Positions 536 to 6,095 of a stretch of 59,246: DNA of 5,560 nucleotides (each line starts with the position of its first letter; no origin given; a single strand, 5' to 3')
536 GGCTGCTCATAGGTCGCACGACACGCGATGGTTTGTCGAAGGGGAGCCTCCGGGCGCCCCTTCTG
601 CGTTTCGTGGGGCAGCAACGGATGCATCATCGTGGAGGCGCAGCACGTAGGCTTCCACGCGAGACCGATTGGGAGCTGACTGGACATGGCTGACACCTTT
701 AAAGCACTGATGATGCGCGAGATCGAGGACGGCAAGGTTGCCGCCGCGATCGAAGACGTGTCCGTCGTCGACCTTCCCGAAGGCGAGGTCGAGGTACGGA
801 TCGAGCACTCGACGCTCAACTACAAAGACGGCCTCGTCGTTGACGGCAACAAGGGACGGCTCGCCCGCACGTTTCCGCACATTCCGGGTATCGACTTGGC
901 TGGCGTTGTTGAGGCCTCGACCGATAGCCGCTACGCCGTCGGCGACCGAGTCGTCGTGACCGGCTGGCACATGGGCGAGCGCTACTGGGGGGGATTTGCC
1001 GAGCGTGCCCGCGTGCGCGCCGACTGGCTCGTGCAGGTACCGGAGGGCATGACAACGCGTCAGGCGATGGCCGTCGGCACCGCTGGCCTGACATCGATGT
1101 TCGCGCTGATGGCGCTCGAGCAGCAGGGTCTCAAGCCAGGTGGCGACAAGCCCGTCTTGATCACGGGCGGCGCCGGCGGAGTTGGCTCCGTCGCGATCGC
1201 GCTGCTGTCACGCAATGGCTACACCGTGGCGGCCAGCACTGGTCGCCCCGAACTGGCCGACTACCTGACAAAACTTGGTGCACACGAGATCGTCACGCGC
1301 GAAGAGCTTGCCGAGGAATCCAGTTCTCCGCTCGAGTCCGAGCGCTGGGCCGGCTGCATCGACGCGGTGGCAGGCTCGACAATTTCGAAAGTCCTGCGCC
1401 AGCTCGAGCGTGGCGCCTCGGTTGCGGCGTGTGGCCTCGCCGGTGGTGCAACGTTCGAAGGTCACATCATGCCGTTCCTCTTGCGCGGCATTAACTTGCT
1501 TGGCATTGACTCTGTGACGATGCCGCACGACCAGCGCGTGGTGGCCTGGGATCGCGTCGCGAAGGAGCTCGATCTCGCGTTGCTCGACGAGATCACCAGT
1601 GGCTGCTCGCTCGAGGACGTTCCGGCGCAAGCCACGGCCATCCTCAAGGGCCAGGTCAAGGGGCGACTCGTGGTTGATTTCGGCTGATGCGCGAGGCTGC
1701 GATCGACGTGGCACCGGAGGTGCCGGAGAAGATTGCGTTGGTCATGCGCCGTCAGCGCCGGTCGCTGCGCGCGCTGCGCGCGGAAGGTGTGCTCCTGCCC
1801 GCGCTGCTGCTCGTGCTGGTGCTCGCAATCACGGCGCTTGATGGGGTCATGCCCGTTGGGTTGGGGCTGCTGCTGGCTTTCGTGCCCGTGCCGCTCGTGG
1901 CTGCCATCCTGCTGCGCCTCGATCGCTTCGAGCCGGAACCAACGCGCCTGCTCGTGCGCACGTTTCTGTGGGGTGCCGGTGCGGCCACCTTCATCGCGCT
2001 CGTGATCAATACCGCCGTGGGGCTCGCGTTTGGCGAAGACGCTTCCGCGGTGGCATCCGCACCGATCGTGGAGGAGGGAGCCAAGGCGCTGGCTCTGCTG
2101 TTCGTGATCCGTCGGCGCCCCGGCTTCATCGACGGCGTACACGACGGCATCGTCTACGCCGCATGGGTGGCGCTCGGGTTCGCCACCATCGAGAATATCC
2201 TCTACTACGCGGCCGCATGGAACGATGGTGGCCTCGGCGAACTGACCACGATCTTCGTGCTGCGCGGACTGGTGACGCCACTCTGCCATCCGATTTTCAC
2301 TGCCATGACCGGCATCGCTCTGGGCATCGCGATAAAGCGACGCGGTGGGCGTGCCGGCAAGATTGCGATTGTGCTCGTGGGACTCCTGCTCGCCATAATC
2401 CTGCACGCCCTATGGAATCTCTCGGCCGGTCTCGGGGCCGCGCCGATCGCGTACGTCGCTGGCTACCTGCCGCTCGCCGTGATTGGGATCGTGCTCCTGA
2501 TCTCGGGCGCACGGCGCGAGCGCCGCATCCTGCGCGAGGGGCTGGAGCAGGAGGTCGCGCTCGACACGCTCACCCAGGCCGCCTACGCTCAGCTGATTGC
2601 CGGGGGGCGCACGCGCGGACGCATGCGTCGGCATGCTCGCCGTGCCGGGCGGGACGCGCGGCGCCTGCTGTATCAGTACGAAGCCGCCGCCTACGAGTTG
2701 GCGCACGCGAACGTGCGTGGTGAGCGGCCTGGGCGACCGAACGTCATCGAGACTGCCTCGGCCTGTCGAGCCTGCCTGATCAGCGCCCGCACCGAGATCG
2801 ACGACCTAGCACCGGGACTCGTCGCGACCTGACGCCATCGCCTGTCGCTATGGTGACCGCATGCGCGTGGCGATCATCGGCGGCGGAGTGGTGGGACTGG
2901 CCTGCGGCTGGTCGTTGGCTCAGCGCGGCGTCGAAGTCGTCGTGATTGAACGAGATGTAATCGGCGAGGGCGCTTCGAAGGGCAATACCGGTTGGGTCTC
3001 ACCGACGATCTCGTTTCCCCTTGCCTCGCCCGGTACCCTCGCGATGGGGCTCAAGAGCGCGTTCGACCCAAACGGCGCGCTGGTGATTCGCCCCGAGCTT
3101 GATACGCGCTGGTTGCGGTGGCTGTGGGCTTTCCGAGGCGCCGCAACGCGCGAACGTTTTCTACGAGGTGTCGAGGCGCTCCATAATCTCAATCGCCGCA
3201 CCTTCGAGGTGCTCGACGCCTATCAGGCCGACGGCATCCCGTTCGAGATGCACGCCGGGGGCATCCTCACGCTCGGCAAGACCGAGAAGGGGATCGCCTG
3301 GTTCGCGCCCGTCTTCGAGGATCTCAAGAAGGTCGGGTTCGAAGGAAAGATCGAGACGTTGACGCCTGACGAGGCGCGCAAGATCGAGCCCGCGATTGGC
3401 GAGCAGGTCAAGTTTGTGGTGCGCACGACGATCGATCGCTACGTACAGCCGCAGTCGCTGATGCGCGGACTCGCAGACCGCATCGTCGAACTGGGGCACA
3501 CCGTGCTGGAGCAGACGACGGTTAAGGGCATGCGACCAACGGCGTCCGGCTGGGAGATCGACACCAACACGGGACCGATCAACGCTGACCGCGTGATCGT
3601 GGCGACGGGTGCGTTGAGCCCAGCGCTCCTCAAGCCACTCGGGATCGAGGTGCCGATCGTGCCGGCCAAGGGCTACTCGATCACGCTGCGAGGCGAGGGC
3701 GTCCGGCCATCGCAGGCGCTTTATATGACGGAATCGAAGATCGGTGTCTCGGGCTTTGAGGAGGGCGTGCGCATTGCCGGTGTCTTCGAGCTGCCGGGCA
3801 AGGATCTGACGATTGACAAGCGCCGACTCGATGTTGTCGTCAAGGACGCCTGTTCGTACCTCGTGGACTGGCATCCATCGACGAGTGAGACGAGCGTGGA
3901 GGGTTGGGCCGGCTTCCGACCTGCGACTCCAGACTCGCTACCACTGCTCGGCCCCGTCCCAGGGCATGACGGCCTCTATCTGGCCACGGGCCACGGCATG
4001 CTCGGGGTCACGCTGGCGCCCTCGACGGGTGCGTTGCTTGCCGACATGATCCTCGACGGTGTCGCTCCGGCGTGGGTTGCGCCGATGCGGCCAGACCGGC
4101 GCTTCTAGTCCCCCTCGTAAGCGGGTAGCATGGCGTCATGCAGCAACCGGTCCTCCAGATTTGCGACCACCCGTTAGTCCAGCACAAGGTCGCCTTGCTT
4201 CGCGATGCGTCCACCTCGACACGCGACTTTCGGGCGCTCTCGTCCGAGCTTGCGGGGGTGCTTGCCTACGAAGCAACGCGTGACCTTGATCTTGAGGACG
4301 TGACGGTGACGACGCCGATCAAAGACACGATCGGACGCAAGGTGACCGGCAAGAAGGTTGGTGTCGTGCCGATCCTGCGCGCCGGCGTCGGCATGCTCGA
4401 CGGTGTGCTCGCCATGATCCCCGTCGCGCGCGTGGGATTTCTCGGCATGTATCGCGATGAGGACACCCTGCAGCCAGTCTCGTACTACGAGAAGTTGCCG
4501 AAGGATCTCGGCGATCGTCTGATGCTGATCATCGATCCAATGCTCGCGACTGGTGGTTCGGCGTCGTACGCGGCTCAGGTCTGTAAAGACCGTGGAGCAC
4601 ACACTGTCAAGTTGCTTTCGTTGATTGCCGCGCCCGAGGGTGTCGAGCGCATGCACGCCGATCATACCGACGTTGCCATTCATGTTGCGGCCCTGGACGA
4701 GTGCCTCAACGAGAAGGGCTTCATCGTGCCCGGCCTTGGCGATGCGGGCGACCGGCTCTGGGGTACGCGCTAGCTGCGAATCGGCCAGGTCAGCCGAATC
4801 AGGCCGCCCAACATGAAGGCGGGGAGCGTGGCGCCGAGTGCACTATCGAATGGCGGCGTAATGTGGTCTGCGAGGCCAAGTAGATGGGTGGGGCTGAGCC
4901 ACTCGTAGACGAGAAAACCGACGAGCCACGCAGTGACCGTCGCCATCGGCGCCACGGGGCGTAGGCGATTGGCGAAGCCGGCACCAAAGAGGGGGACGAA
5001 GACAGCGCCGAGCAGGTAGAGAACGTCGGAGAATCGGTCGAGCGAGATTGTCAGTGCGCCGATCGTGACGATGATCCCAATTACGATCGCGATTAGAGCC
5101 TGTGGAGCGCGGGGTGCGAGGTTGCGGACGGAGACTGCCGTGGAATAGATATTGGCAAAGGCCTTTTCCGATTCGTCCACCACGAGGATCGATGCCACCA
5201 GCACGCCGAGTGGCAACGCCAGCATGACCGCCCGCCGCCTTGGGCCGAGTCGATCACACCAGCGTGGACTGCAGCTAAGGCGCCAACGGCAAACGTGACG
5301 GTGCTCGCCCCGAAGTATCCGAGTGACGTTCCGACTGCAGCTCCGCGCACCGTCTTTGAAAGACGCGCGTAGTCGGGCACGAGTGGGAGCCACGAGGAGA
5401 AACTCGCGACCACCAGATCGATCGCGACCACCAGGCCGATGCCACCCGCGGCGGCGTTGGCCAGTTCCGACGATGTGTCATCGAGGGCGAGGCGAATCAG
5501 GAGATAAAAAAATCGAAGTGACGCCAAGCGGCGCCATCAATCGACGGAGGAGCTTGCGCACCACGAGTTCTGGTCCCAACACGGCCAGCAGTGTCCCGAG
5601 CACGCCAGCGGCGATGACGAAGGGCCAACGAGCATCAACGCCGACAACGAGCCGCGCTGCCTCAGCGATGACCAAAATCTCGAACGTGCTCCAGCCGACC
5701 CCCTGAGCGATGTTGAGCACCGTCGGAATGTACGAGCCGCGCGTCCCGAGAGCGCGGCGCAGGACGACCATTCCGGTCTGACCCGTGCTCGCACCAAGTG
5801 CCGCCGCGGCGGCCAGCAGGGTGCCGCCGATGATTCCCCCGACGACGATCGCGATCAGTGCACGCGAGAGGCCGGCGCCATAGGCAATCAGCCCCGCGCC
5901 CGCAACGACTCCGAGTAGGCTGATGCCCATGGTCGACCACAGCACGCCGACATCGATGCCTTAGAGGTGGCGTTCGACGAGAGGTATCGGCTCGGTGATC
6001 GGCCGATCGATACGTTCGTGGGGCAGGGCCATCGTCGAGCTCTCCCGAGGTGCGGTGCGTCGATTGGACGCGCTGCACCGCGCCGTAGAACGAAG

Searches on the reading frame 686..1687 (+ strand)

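Call 72: search_protein_families(library=pfam, proteins=[window:686-1687:+], max_evalue=0.00001)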
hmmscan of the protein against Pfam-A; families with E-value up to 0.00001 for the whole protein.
window:686-1687:+ (333 aa): 2 families
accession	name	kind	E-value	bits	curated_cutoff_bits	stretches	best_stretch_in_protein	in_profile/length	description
PF08240.17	ADH_N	-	3e-13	50.4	23.5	1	32-120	2-104/104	Alcohol dehydrogenase GroES-like domain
PF00107.32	ADH_zinc_N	-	2.7e-11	43.9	31.8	1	165-283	1-120/129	Zinc-binding dehydrogenase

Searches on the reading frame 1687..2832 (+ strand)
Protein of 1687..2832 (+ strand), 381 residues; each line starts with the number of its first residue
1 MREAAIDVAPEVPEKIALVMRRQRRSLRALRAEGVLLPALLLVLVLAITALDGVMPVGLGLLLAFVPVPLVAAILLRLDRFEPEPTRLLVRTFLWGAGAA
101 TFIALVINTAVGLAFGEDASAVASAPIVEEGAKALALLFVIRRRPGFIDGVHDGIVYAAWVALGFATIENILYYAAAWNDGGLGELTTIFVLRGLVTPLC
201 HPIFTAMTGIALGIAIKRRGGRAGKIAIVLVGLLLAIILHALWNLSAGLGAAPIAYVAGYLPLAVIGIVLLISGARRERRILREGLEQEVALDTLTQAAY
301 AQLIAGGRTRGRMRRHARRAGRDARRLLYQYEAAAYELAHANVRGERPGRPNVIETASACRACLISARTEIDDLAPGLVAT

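Call 72: search_protein_families(library=pfam, proteins=[window:1687-2832:+], max_evalue=0.00001)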
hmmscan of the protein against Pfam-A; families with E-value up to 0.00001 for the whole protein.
window:1687-2832:+ (381 aa): 1 family
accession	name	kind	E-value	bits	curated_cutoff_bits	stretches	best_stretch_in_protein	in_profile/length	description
PF13367.11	PrsW-protease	-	3.8e-47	160.8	23.5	1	84-264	1-193/196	PrsW family intramembrane metalloprotease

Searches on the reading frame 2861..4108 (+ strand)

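Call 72: search_protein_families(library=pfam, proteins=[window:2861-4108:+], max_evalue=0.00001)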
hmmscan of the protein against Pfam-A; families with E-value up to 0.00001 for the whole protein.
window:2861-4108:+ (415 aa): 5 families
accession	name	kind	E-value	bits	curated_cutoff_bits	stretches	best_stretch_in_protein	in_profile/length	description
PF01266.30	DAO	-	5e-64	217.5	27.9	1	2-396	1-353/353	FAD dependent oxidoreductase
PF13738.12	Pyr_redox_3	-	3.5e-09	36.8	30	0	5-36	2-34/305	Pyridine nucleotide-disulphide oxidoreductase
PF03486.20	HI0933_like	-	6.7e-07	29.4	50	0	198-258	109-171/244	HI0933-like protein Rossmann domain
PF13450.12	NAD_binding_8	-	5.8e-06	26.9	21.9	0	5-31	1-27/68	NAD(P)-binding Rossmann-like domain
PF07992.20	Pyr_redox_2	-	6.2e-06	26.3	26.1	0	2-31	144-173/291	Pyridine nucleotide-disulphide oxidoreductase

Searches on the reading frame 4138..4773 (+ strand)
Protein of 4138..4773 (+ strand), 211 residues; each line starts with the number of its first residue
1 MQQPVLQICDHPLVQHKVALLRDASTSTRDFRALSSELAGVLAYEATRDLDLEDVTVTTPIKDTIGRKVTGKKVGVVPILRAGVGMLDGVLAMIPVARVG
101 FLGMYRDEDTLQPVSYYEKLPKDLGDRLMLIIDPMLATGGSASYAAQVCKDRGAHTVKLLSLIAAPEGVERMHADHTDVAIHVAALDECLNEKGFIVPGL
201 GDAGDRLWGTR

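Call 72: search_protein_families(library=pfam, proteins=[window:4138-4773:+], max_evalue=0.00001)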
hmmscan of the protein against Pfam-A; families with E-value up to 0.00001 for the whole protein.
window:4138-4773:+ (211 aa): 2 families
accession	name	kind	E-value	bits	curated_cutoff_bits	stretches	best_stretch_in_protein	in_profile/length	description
PF14681.12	UPRTase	-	6.1e-71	238.6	27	1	9-210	2-206/206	Uracil phosphoribosyltransferase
PF00156.33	Pribosyltran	-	2.2e-08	34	26.3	1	69-179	26-140/158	Phosphoribosyl transferase domain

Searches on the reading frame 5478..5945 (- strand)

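Call 72: search_protein_families(library=pfam, proteins=[window:5478-5945:-], max_evalue=0.00001)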
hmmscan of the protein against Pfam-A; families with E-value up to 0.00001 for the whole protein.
window:5478-5945:- (155 aa): 1 family
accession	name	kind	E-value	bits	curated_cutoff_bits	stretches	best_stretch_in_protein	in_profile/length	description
PF02133.21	Transp_cyt_pur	-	1.4e-06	27.9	23.5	1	2-102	17-117/440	Permease for cytosine/purines, uracil, thiamine, allantoin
